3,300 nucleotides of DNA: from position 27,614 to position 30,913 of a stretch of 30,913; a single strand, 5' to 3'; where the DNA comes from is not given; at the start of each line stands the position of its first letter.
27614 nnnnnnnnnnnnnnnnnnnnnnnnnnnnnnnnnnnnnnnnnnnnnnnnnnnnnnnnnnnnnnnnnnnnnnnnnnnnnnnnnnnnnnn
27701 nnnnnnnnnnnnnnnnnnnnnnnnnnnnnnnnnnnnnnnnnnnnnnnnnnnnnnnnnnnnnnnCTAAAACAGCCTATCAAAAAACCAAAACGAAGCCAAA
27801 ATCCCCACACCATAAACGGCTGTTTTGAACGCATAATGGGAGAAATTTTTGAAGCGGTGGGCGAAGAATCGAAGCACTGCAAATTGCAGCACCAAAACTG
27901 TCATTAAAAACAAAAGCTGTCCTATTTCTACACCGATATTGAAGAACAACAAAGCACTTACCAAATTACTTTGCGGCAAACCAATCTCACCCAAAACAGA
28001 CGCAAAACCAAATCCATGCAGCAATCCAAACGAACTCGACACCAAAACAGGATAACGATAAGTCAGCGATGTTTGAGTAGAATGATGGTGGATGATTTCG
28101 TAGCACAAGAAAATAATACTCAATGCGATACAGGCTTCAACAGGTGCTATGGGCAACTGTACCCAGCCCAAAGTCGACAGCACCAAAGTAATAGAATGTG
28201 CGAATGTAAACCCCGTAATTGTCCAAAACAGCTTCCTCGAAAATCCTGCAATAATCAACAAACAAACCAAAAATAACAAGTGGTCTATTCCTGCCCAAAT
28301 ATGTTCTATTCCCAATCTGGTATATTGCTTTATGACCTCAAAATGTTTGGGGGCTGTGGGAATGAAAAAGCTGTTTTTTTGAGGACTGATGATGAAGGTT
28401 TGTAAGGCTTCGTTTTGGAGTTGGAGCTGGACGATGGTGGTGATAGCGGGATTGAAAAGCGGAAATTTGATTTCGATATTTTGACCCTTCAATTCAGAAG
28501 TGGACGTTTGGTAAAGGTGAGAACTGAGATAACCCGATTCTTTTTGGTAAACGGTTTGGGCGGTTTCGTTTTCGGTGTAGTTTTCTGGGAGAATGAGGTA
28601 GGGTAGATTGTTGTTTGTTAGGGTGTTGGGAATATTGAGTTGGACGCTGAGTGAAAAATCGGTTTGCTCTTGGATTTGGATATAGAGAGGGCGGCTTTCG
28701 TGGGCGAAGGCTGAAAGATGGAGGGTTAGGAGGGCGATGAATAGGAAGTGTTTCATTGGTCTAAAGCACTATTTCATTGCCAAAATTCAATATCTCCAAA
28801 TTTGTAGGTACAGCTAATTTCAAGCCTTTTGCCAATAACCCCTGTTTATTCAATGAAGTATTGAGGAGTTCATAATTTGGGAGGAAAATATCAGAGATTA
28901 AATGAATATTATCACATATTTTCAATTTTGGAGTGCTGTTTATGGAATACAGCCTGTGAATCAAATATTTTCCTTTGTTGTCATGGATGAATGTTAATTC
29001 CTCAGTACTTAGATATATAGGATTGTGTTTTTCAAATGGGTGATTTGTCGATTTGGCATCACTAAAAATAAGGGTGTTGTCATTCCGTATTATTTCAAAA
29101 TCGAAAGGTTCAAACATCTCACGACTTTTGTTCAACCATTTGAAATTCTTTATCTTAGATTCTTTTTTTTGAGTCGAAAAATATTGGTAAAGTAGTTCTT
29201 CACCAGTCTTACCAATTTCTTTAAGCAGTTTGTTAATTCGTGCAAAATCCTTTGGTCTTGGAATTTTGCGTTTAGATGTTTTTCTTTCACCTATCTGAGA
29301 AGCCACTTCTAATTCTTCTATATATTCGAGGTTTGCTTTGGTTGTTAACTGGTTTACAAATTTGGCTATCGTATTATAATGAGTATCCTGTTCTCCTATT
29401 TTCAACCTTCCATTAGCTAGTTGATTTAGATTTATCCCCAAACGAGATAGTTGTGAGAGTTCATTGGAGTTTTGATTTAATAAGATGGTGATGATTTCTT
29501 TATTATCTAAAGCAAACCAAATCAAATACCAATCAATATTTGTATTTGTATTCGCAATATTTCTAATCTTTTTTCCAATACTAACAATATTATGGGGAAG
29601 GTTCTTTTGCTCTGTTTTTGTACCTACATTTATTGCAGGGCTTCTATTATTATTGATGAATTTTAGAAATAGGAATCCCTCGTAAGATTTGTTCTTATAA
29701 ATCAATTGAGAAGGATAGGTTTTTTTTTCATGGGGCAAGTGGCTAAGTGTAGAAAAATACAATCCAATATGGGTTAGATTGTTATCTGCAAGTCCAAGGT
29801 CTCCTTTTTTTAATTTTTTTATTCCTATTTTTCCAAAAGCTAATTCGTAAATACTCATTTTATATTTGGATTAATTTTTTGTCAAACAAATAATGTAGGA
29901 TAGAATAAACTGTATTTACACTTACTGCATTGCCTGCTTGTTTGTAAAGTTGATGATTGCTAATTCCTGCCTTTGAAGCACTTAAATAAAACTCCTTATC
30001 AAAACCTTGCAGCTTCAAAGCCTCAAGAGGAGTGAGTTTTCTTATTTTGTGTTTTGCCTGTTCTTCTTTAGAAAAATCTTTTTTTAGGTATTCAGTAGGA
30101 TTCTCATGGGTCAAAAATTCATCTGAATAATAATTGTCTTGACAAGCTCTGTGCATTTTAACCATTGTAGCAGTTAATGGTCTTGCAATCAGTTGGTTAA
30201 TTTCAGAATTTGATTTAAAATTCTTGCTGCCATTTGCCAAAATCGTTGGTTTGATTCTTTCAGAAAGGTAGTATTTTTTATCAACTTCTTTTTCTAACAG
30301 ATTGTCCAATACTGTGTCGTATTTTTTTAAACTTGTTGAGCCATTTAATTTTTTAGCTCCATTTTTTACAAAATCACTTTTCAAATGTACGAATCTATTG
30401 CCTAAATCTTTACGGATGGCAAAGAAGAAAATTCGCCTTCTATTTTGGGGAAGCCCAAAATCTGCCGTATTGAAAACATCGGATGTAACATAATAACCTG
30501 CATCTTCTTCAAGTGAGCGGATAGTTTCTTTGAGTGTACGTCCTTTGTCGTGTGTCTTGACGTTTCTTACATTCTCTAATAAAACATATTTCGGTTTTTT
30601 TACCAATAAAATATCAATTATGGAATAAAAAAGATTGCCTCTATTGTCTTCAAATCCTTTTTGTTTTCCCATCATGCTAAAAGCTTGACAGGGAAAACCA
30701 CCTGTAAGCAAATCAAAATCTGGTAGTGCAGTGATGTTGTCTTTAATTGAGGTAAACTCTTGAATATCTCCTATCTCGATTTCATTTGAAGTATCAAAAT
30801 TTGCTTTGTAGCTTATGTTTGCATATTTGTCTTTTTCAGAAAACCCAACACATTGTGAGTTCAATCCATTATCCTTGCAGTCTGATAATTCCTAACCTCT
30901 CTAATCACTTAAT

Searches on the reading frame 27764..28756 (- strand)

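Call 20: search_protein_families(library=pfam, proteins=[window:27764-28756:-], max_evalue=0.001)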
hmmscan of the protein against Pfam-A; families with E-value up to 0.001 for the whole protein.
window:27764-28756:- (330 aa): 2 families
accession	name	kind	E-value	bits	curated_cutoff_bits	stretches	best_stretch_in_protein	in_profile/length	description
PF13795.12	HupE_UreJ_2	-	4.5e-44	150.3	24.5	1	145-294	1-152/156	HupE / UreJ protein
PF04955.18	HupE_UreJ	-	5.3e-07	29.7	23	1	149-297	25-160/179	HupE / UreJ protein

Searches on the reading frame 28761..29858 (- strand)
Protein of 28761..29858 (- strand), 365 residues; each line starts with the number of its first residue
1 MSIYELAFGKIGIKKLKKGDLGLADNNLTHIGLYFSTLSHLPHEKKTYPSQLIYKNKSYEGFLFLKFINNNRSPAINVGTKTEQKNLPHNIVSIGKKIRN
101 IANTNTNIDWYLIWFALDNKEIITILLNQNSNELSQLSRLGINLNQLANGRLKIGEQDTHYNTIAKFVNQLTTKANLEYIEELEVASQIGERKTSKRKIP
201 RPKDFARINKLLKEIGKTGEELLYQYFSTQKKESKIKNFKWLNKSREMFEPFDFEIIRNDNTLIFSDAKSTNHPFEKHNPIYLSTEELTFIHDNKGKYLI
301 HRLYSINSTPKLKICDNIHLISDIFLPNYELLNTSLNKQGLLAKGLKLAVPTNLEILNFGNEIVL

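Call 20: search_protein_families(library=pfam, proteins=[window:28761-29858:-], max_evalue=0.001)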
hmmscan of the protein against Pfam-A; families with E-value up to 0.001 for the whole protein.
window:28761-29858:- (365 aa): 1 family
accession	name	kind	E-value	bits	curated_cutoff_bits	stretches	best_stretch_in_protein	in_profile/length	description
PF13020.12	NOV_C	-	1.6e-08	35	22.1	1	219-314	1-90/91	Protein NO VEIN, C-terminal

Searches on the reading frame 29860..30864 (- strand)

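Call 20: search_protein_families(library=pfam, proteins=[window:29860-30864:-], max_evalue=0.001)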
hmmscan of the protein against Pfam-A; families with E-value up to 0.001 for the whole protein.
window:29860-30864:- (334 aa): 1 family
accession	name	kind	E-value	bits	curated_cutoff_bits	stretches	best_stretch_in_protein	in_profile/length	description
PF00145.23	DNA_methylase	-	2.3e-72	244.6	22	1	3-324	22-320/324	C-5 cytosine-specific DNA methylase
